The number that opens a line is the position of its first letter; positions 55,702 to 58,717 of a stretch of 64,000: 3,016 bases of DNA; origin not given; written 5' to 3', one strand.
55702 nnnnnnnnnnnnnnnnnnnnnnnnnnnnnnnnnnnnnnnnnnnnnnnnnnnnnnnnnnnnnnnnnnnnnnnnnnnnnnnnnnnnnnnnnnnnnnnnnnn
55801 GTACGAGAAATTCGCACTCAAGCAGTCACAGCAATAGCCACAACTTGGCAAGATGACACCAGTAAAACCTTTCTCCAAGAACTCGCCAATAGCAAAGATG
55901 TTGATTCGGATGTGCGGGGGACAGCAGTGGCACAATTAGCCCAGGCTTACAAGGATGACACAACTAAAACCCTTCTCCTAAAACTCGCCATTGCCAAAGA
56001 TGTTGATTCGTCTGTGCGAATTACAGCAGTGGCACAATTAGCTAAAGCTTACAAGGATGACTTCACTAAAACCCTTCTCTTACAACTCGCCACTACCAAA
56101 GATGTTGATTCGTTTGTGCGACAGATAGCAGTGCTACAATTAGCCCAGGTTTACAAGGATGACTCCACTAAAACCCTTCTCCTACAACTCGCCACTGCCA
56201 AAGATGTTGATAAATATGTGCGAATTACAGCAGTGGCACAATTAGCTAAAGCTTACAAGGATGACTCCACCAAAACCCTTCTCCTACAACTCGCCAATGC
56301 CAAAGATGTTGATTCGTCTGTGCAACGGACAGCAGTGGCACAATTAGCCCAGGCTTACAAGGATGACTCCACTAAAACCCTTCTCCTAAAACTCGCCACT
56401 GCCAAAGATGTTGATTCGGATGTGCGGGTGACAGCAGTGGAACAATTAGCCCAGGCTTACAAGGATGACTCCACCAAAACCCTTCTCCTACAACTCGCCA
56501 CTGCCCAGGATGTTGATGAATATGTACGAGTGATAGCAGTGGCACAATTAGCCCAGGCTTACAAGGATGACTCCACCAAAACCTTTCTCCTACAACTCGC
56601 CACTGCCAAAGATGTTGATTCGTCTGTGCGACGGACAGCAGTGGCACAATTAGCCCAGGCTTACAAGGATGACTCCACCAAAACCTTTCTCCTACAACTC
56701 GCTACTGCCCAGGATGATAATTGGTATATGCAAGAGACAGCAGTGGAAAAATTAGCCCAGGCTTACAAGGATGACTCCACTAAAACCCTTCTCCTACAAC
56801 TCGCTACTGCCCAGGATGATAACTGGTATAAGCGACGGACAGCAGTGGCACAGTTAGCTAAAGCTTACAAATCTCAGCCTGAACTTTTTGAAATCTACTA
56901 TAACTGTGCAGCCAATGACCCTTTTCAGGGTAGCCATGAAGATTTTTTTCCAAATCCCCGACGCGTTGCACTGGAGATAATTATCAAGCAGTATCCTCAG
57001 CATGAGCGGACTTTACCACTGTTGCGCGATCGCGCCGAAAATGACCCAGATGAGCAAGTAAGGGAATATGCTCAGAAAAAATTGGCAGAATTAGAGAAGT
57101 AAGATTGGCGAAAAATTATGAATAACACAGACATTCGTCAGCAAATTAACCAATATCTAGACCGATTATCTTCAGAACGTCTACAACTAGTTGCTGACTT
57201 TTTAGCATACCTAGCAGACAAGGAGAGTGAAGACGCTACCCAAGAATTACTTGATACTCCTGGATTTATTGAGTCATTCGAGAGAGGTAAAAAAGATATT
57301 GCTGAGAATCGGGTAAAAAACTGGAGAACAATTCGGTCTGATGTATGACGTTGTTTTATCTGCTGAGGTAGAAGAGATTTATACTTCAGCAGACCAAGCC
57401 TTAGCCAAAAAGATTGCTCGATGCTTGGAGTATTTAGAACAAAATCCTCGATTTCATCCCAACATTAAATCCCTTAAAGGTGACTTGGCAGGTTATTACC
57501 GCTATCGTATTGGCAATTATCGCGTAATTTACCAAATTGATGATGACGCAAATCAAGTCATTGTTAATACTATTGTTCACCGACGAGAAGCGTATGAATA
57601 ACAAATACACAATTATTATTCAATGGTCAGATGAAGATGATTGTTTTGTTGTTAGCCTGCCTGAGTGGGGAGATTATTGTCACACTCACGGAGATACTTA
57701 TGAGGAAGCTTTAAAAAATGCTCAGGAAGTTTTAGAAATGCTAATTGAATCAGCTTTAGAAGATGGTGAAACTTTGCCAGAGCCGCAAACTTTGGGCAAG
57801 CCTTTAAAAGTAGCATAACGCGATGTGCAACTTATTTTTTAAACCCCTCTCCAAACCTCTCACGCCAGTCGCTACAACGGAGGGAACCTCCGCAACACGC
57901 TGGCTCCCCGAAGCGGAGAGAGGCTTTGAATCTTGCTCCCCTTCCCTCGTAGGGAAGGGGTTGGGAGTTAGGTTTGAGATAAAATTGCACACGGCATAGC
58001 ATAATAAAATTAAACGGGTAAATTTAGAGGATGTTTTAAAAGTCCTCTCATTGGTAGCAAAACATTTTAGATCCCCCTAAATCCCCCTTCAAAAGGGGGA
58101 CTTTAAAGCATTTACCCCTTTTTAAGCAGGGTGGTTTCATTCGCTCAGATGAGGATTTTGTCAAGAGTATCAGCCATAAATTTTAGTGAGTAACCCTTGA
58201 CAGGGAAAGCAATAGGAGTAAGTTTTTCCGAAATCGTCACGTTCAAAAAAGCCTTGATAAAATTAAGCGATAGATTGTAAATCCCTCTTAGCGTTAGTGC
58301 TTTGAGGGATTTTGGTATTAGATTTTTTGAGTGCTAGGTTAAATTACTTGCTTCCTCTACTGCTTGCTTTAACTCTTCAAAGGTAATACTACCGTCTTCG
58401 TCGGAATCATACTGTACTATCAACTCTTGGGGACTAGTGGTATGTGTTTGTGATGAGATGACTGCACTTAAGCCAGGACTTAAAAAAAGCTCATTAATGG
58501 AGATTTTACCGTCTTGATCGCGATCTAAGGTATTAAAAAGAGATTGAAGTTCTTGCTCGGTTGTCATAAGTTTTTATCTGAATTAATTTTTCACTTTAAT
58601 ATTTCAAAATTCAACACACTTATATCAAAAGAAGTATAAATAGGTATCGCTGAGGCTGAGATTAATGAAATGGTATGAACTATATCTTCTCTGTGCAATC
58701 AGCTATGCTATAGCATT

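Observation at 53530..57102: NACHT-family STAND NTPase with unknown N-terminal domain and a hyper-repetitive HEAT-like sensor array, in a neighbourhood of cell-wall hydrolases and TA genes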

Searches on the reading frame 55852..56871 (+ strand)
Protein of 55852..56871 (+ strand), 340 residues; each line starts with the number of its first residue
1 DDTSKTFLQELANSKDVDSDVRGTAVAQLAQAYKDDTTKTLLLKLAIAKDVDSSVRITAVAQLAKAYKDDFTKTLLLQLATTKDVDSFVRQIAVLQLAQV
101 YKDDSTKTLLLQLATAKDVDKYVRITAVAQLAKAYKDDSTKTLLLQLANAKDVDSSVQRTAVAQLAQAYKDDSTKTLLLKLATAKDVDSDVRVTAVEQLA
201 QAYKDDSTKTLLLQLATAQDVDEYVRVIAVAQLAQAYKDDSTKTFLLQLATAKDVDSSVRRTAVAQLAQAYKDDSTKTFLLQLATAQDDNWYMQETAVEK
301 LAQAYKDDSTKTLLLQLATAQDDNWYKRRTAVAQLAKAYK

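Call 64: search_solved_structures(query=window:55852-56871:+, max_evalue=0.00001, show_alignments=2)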
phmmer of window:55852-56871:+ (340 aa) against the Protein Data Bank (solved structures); distinct sequences matched with E-value up to 0.00001: 5.
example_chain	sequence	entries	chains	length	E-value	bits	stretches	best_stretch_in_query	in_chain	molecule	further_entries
4zv6_A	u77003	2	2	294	5.4e-11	45.8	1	15-235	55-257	AlphaRep-7 | alpha-Rep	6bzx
6ft5_A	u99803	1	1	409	1.1e-09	41.5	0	42-167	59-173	alphaRep A3_A3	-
6fsq_A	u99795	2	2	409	7.5e-09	38.7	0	42-166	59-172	alphaRep A3_bGFPD | A3_bGFPD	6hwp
9rhz_A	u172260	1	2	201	7.3e-07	32.2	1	11-181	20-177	ALPHAREP bE5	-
8aw4_A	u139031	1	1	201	1.2e-06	31.5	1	50-203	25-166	ALPHAREP bB-E3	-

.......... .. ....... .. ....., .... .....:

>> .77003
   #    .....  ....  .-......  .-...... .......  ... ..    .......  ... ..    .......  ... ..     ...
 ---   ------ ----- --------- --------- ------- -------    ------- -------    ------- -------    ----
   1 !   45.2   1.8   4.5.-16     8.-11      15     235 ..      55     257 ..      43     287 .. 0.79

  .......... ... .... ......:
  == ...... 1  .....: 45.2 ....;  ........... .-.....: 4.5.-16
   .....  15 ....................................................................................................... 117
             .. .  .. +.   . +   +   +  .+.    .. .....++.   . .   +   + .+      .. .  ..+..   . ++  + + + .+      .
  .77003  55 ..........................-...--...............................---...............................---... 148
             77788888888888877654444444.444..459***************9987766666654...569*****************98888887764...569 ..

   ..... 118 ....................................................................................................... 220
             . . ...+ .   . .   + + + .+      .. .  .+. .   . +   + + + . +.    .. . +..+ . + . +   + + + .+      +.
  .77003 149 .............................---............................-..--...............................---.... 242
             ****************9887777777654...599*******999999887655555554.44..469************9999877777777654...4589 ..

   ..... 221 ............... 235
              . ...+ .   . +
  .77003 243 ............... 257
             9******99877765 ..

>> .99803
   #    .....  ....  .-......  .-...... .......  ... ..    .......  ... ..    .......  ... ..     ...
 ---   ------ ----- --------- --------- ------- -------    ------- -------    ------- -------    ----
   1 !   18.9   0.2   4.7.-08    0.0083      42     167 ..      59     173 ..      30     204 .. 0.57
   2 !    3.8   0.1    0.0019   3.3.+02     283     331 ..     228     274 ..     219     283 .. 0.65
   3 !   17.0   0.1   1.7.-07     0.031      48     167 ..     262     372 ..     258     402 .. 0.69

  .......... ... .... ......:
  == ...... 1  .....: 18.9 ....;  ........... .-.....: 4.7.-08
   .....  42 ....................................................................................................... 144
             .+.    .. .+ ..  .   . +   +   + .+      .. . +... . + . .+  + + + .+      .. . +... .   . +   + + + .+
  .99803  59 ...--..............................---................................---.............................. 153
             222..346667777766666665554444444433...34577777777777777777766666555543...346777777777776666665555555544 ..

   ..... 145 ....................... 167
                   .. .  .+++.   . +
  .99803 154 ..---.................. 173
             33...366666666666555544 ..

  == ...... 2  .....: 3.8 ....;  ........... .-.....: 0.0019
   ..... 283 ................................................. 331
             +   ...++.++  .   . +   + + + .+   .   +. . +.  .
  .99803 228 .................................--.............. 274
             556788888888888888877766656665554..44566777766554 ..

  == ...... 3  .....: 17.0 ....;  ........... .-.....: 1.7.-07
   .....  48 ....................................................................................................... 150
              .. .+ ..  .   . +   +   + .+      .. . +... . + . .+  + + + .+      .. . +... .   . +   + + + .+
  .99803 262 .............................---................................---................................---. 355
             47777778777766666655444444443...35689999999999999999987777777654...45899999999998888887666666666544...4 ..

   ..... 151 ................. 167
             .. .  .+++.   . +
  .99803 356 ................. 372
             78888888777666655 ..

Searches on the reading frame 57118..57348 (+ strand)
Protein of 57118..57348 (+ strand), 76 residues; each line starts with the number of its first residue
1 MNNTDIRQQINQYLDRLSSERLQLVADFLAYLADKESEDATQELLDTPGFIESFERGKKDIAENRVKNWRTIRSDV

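Call 10: search_protein_families(library=pfam, proteins=[window:57118-57348:+], max_evalue=0.001)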
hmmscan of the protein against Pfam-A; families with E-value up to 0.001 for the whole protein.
window:57118-57348:+ (76 aa): 0 families

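Call 58: search_protein_families(library=pfam, proteins=[window:57118-57348:+], max_evalue=0.1)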
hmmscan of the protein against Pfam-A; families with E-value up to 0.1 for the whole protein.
window:57118-57348:+ (76 aa): 2 families
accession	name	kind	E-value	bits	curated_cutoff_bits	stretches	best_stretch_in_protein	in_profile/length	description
PF10047.15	DUF2281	-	0.048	14.7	26.5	1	10-47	2-40/64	Protein of unknown function (DUF2281)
PF18534.6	HBD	-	0.06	14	32.9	1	9-36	16-43/84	Helical bundle domain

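Call 59: search_protein_families(library=padloc, proteins=[window:57118-57348:+], max_evalue=0.001)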
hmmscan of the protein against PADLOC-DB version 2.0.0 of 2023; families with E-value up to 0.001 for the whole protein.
window:57118-57348:+ (76 aa): 0 families

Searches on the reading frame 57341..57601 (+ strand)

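Call 10: search_protein_families(library=pfam, proteins=[window:57341-57601:+], max_evalue=0.001)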
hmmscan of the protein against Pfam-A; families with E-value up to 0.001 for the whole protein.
window:57341-57601:+ (86 aa): 2 families
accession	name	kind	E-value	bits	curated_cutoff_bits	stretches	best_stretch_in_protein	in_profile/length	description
PF05016.21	ParE_toxin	-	4.8e-12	46.7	23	1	12-85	13-89/89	ParE toxin of type II toxin-antitoxin system, parDE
PF06769.20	YoeB_toxin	-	0.00013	22.4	27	1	13-74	11-74/80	YoeB-like toxin of bacterial type II toxin-antitoxin system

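Call 59: search_protein_families(library=padloc, proteins=[window:57341-57601:+], max_evalue=0.001)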
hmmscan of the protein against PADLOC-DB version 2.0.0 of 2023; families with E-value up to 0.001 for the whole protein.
window:57341-57601:+ (86 aa): 0 families

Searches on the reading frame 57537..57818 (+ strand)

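Call 10: search_protein_families(library=pfam, proteins=[window:57537-57818:+], max_evalue=0.001)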
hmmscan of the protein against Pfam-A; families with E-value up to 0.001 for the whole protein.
window:57537-57818:+ (93 aa): 1 family
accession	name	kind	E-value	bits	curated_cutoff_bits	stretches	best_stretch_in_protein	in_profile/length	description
PF15919.11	HicB_lk_antitox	-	1.5e-11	45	27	1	24-88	1-63/123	HicB_like antitoxin of bacterial toxin-antitoxin system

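Call 59: search_protein_families(library=padloc, proteins=[window:57537-57818:+], max_evalue=0.001)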
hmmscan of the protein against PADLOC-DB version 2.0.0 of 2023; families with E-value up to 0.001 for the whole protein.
window:57537-57818:+ (93 aa): 0 families

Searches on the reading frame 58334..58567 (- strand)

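Call 10: search_protein_families(library=pfam, proteins=[window:58334-58567:-], max_evalue=0.001)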
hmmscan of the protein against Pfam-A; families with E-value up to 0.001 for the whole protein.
window:58334-58567:- (77 aa): 6 families
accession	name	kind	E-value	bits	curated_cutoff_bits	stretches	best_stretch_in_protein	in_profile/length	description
PF00036.39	EF-hand_1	-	3e-13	48.7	25.4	2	48-71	4-27/29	EF hand domain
PF13405.12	EF-hand_6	-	2.8e-12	45.6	25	2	6-27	1-22/30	EF-hand domain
PF13202.12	EF-hand_5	-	5.6e-12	45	25.9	2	7-27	1-21/25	EF hand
PF13499.12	EF-hand_7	-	4.1e-11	43.5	30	1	4-70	1-66/67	EF-hand domain pair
PF13833.12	EF-hand_8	-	1e-10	41.6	28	1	2-27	22-47/54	EF-hand domain pair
PF25578.1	EF-hand_STIM1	-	0.0005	20.5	32.2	0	7-29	23-47/80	Stromal interaction molecule 1-like, EF-hand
